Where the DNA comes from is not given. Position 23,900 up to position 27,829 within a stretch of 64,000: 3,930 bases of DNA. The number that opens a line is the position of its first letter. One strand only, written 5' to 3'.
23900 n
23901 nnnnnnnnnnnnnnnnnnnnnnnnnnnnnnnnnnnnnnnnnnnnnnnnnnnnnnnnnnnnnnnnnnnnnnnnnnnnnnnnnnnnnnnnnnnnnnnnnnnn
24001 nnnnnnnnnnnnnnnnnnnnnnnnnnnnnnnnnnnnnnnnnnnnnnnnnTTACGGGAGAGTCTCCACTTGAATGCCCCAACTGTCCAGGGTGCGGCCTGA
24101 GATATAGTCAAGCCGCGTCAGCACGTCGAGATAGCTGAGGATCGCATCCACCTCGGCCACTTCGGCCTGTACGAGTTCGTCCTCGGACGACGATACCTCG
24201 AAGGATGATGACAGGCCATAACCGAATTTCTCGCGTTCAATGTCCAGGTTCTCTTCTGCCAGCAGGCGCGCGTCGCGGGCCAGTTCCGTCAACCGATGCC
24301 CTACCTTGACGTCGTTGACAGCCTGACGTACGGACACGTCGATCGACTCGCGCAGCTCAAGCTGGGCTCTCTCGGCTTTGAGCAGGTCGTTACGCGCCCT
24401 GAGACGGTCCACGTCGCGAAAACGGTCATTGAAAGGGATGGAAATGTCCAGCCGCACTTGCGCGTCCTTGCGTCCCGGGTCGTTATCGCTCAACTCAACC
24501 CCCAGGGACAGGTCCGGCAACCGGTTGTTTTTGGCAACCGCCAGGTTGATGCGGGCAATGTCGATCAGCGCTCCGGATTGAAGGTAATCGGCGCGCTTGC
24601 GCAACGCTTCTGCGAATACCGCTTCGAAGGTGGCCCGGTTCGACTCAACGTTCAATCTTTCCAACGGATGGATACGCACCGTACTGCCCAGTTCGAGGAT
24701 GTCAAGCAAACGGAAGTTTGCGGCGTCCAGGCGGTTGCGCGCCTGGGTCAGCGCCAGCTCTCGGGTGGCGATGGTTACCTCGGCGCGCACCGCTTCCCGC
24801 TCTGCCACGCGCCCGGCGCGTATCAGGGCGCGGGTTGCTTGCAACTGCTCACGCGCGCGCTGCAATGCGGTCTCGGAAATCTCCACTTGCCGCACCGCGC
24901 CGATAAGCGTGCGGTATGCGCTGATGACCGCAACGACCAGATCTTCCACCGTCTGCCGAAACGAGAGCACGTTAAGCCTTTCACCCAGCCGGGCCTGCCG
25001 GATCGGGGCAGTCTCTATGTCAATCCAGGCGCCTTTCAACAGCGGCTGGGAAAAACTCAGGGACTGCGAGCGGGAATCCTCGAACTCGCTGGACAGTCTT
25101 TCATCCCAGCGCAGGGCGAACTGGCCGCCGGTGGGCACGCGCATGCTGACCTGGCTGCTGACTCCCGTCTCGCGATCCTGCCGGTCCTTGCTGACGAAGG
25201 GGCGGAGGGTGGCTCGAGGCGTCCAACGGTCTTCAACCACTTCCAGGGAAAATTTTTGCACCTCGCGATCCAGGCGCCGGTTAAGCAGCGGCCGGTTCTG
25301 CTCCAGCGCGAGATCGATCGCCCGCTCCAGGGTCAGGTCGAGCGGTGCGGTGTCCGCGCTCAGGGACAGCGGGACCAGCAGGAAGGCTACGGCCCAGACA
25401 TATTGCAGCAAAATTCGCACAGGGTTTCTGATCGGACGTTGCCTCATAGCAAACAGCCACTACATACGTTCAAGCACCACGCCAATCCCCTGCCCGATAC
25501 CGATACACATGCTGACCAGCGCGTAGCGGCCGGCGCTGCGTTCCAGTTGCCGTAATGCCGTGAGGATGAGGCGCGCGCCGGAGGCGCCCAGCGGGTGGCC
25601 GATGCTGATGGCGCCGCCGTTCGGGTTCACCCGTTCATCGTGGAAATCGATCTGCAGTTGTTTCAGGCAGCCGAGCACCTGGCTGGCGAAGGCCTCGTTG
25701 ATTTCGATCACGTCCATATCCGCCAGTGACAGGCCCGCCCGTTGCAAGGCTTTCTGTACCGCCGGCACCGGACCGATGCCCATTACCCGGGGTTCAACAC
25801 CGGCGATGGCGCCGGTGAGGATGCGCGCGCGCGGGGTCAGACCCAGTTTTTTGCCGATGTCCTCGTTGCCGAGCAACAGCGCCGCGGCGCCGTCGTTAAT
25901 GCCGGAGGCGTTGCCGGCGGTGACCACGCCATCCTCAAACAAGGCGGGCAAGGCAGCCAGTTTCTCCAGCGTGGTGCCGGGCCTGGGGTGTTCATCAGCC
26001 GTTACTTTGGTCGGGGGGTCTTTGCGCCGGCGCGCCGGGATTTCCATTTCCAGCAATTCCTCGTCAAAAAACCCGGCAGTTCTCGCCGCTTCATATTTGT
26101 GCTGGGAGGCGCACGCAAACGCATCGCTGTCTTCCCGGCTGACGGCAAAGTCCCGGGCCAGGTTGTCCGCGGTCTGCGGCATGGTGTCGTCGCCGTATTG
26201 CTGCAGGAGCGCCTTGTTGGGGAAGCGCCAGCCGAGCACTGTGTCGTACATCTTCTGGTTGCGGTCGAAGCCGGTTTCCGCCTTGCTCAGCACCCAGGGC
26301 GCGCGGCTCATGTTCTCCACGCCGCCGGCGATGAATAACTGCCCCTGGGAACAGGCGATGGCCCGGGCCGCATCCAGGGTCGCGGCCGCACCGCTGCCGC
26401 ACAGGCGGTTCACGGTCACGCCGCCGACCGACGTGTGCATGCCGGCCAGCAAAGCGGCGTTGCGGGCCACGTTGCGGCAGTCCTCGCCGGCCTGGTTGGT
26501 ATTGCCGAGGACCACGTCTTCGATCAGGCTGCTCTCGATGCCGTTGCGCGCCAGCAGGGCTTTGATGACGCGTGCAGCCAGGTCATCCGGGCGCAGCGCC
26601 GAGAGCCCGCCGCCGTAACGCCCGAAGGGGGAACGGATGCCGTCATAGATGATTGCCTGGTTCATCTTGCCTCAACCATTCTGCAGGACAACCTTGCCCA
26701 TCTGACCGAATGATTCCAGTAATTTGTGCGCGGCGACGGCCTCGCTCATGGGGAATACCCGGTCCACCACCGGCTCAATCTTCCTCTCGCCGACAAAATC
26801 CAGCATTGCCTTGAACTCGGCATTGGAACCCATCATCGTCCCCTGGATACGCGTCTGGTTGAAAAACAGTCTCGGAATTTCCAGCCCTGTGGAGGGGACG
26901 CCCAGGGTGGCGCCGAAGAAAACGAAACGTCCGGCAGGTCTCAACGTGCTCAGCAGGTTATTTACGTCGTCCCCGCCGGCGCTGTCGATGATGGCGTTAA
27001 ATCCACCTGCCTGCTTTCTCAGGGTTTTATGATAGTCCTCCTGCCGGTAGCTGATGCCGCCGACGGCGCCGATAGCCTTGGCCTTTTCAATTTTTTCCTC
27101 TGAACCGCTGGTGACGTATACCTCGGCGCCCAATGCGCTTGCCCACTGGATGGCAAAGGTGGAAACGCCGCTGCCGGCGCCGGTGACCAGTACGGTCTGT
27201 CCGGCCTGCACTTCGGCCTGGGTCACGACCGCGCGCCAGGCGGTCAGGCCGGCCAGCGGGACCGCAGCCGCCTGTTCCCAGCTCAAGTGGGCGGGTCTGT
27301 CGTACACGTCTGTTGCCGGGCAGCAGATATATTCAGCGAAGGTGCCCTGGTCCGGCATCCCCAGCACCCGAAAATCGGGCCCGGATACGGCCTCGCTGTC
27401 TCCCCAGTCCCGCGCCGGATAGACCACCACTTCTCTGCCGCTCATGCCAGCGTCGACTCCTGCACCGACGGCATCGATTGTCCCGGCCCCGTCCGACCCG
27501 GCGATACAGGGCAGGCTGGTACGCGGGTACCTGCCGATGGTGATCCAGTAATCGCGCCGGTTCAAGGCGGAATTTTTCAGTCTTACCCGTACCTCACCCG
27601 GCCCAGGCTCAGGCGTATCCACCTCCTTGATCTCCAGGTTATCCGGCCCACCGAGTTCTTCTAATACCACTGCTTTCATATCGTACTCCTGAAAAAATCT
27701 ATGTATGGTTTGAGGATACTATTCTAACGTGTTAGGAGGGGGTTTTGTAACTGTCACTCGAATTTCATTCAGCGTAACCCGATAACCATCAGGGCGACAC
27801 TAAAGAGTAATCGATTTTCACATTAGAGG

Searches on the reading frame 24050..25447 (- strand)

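Call 45: search_protein_families(library=pfam, proteins=[window:24050-25447:-], max_evalue=0.00001)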
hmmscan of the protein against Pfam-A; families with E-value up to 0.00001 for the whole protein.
window:24050-25447:- (465 aa): 1 family
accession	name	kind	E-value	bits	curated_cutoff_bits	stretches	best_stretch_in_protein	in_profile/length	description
PF02321.23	OEP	-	8.8e-37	127.2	22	2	275-451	2-187/187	Outer membrane efflux protein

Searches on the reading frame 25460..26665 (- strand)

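Call 45: search_protein_families(library=pfam, proteins=[window:25460-26665:-], max_evalue=0.00001)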
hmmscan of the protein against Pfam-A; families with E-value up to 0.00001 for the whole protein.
window:25460-26665:- (401 aa): 3 families
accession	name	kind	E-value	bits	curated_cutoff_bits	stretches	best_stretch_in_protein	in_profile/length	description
PF00108.29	Thiolase_N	-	5.7e-67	226.3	26.4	1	5-268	2-259/260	Thiolase, N-terminal domain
PF02803.24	Thiolase_C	-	2.7e-45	153.4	27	1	277-400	2-123/123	Thiolase, C-terminal domain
PF22691.2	Thiolase_C_1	-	2.9e-09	37.2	28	0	346-399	83-135/144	Thiolase C-terminal domain-like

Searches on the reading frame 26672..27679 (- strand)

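Call 45: search_protein_families(library=pfam, proteins=[window:26672-27679:-], max_evalue=0.00001)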
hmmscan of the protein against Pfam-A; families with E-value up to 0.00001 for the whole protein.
window:26672-27679:- (335 aa): 3 families
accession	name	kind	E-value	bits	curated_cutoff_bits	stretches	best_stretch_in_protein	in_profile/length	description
PF00107.32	ADH_zinc_N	-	2.9e-28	98.8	31.8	1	171-296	1-127/129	Zinc-binding dehydrogenase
PF13602.12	ADH_zinc_N_2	-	1.2e-19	72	27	1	207-332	5-134/134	Zinc-binding dehydrogenase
PF08240.17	ADH_N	-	4.5e-17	62.6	23.5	1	26-128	1-102/104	Alcohol dehydrogenase GroES-like domain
